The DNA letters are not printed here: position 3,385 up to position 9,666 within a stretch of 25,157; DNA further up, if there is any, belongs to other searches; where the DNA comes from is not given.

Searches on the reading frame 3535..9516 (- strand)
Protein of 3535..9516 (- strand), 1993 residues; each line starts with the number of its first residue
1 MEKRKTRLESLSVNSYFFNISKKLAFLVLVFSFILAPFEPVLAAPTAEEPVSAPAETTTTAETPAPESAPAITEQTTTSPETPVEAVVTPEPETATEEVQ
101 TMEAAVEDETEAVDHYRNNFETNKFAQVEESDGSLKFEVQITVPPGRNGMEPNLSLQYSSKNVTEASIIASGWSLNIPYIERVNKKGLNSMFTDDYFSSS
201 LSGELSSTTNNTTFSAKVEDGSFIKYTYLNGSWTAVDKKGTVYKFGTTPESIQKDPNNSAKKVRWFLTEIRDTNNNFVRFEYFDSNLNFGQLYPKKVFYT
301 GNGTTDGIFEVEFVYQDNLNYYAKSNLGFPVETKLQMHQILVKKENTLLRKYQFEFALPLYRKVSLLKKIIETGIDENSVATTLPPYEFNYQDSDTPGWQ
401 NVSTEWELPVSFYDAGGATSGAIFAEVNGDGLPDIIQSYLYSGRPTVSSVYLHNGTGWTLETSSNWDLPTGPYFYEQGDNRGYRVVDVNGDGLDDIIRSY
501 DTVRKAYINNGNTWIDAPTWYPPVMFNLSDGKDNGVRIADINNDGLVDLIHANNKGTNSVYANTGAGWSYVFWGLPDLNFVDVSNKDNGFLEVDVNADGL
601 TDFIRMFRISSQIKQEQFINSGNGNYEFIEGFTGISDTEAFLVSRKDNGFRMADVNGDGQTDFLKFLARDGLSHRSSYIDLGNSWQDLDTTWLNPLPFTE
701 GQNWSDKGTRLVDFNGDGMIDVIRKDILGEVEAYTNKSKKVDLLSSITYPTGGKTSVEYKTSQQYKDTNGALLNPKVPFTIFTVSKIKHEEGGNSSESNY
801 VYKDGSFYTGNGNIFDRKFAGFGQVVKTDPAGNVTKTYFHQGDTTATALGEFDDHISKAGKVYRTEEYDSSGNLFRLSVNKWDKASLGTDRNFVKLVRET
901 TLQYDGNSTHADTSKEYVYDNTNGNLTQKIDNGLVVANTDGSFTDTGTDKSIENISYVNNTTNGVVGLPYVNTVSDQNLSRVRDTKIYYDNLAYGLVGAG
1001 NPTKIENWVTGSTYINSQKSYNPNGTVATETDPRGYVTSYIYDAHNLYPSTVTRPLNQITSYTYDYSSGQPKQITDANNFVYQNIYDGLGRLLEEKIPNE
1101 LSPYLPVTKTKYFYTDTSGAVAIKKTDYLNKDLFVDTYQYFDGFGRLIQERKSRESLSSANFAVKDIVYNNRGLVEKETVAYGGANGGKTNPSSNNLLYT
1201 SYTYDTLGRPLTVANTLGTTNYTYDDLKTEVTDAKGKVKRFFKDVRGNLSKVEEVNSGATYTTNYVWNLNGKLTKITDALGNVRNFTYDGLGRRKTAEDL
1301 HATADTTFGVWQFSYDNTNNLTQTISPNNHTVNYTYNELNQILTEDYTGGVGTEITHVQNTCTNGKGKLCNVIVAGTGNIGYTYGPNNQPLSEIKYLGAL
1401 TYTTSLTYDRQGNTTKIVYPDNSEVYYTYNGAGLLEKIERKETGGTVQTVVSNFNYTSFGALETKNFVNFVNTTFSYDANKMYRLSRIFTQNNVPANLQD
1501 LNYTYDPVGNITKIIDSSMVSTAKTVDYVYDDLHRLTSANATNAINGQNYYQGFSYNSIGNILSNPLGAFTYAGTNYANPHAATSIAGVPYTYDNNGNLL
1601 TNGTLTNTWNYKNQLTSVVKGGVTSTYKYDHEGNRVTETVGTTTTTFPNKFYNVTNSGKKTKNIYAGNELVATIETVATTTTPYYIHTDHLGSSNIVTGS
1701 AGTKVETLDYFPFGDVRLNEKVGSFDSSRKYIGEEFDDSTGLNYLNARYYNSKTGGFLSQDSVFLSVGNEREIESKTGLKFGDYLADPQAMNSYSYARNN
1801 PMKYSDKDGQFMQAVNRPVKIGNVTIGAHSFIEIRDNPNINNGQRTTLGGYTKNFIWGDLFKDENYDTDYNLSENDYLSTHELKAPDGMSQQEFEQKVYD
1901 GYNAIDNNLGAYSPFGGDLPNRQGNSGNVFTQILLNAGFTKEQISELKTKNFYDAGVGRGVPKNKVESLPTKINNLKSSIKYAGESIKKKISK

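Call 8: search_protein_families(library=ncbifam, proteins=[window:3535-9516:-], max_evalue=1)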
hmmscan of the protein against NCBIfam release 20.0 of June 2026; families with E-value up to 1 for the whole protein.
window:3535-9516:- (1993 aa): 3 families
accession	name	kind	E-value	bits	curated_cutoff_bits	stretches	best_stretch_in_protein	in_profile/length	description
TIGR01643.1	YD_repeat_2x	repeat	3.5e-21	74.8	15.8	5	1267-1299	1-33/42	YD repeat-containing protein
TIGR03696.1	Rhs_assc_core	domain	6.1e-14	52.3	32.5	1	1710-1810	1-76/76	RHS repeat-associated core domain-containing protein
NF047539.1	XAC2610_fam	domain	0.011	16.2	35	0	423-465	2-45/89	XAC2610-related protein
